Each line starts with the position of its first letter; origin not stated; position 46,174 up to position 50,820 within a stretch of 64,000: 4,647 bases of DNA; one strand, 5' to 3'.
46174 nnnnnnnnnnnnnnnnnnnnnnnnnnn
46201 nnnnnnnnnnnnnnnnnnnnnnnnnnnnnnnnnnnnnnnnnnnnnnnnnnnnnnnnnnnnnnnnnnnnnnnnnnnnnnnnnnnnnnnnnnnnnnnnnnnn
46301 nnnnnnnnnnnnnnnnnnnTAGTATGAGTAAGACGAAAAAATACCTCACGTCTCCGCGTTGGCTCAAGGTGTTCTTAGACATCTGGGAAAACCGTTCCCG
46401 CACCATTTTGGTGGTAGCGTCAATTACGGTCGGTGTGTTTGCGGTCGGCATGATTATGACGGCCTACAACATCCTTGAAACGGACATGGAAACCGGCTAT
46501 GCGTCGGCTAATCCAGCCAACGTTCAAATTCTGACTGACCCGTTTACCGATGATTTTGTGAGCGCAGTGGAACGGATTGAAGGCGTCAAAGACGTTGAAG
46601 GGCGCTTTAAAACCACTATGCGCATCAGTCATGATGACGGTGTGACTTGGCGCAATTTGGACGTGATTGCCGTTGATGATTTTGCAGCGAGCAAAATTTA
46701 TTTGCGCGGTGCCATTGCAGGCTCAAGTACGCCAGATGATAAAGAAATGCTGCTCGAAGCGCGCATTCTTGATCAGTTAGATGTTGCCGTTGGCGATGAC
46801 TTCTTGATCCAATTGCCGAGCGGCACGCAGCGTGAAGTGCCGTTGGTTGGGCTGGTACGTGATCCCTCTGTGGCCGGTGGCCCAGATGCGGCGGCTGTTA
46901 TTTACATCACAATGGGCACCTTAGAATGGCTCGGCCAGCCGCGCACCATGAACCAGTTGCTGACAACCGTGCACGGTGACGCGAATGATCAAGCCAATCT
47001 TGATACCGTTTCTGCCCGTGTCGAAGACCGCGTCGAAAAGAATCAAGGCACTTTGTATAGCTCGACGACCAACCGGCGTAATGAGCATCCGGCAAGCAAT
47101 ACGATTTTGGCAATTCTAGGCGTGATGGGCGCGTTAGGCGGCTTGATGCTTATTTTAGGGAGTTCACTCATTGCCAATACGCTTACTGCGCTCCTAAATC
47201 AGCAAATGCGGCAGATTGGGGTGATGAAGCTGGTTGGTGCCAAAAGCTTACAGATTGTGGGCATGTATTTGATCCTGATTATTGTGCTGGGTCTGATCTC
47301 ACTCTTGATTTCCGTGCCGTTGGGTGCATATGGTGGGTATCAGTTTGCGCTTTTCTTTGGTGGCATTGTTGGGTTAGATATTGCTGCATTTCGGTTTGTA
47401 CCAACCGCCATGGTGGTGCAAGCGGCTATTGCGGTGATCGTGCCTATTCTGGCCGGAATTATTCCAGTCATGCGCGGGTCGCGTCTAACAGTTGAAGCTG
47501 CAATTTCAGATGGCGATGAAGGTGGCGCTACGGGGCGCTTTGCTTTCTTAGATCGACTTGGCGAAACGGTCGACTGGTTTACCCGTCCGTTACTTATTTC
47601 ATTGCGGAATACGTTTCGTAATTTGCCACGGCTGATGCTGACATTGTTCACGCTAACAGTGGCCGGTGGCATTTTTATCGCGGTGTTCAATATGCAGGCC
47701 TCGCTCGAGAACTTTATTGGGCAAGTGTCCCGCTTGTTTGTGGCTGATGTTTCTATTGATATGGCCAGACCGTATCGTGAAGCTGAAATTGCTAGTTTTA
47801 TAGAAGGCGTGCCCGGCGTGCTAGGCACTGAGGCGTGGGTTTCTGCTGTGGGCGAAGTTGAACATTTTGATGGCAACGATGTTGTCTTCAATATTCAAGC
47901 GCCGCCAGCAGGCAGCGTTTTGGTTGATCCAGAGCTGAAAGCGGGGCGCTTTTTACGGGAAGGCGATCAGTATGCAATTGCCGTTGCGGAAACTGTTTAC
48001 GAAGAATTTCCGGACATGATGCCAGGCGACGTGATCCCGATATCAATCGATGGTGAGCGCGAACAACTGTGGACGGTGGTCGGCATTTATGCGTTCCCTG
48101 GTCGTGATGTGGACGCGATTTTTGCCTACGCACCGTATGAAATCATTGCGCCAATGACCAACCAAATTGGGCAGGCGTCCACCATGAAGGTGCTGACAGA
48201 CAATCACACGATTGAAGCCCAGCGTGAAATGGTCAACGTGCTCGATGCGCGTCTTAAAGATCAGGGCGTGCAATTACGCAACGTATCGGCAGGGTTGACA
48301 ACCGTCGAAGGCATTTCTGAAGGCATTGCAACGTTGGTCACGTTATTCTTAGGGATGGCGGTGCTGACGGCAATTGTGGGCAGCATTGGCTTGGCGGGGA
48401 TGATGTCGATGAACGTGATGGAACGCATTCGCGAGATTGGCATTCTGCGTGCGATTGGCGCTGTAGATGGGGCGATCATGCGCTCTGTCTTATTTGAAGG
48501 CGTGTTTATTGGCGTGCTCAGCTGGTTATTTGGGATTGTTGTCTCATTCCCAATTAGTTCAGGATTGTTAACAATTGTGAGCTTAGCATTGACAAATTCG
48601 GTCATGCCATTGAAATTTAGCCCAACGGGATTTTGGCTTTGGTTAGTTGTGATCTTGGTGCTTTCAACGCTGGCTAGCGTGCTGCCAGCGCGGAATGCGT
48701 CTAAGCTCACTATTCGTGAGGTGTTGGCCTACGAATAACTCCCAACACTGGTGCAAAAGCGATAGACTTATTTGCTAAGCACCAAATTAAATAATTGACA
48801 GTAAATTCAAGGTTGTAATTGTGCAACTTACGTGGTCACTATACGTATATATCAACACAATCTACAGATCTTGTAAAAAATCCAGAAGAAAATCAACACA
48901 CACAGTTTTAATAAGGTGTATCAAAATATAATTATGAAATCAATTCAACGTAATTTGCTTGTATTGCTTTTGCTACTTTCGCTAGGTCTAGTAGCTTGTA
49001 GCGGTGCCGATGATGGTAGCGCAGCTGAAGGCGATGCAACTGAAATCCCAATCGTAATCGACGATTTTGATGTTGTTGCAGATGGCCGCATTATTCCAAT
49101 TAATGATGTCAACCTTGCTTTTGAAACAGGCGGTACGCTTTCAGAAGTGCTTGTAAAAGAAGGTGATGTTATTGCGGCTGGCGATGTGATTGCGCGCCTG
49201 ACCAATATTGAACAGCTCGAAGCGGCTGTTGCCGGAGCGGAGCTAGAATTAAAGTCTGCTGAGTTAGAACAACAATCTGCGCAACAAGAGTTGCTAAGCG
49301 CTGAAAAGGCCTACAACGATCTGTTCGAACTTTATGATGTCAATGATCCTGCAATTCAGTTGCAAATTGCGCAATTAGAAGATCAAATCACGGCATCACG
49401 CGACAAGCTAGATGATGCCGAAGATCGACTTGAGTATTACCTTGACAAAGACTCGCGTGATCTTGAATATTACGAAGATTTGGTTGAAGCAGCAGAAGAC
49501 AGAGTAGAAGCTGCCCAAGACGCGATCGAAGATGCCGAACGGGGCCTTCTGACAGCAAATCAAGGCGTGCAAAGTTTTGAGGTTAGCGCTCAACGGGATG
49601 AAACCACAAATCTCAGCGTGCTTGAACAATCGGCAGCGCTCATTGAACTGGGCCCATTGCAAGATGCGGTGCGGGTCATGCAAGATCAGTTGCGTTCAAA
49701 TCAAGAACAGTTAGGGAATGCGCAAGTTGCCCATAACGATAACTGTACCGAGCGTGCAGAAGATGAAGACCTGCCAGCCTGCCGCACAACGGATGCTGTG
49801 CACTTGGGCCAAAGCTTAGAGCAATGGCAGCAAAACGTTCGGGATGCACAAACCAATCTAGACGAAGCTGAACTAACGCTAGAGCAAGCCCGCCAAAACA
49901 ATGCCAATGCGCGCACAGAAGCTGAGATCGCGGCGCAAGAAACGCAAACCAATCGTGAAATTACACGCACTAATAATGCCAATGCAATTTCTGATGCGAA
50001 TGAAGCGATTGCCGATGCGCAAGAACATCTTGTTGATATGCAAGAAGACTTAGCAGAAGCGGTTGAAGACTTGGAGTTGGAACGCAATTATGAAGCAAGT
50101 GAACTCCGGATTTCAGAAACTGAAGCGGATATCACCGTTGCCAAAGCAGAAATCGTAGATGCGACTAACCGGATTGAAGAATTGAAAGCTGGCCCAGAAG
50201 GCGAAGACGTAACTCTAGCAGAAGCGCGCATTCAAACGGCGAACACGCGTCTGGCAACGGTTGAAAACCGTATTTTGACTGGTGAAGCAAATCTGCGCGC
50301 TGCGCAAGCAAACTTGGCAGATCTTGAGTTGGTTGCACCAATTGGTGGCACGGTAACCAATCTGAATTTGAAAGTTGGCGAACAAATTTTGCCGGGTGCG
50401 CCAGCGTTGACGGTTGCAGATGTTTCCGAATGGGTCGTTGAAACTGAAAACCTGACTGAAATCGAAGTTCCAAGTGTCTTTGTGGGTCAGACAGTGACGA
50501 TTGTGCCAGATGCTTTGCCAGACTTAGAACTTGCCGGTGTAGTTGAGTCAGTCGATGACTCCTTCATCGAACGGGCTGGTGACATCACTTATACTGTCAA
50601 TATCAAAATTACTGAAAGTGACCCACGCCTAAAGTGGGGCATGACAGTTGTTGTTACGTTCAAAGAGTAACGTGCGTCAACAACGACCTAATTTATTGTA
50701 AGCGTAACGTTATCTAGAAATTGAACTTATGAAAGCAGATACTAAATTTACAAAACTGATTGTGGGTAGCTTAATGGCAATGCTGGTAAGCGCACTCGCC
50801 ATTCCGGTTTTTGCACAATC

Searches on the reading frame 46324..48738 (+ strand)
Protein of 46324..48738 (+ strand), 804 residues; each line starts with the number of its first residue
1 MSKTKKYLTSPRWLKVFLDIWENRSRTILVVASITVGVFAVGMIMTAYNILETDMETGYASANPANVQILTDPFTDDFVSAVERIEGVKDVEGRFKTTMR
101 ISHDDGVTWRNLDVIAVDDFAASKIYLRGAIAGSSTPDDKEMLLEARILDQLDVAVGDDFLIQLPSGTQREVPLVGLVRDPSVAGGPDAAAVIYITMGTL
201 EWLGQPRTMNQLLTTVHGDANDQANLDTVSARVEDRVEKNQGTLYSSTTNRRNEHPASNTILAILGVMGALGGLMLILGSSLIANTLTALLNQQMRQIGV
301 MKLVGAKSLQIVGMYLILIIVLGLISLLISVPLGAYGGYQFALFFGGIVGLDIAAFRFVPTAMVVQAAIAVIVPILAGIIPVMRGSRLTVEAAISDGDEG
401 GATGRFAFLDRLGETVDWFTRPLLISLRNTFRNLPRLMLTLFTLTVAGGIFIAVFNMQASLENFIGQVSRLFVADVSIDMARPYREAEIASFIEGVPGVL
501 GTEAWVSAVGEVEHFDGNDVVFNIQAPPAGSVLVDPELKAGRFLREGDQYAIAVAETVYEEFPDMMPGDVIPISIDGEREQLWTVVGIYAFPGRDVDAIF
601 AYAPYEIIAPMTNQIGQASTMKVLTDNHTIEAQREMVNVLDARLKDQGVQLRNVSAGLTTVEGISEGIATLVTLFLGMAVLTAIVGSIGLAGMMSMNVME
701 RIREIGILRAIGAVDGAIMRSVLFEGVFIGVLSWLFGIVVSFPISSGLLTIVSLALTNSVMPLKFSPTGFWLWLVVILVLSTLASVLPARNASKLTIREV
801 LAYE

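Call 83: search_protein_families(library=pfam, proteins=[window:46324-48738:+], max_evalue=0.001)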
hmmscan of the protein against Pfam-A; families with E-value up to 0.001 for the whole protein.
window:46324-48738:+ (804 aa): 2 families
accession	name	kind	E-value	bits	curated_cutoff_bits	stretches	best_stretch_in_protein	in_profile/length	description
PF02687.27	FtsX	-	1.5e-23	83.6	25.5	2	678-796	3-119/120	FtsX-like permease C-terminal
PF12704.14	MacB_PCD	-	2.9e-11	44.5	27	2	27-235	1-206/207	MacB-like periplasmic core domain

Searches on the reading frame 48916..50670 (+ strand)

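Call 83: search_protein_families(library=pfam, proteins=[window:48916-50670:+], max_evalue=0.001)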
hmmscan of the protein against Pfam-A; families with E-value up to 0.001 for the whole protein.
window:48916-50670:+ (584 aa): 3 families
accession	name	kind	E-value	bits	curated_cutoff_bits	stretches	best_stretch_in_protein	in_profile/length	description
PF13437.12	HlyD_3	-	3.1e-12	47.6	22.2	1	472-571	2-102/106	HlyD family secretion protein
PF16576.10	HlyD_D23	-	1.4e-10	41.2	30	1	427-578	77-214/214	Barrel-sandwich domain of CusB or HlyD membrane-fusion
PF13533.13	Biotin_lipoyl_2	-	7e-08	32.6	29.8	1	65-96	1-32/32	Biotin-lipoyl like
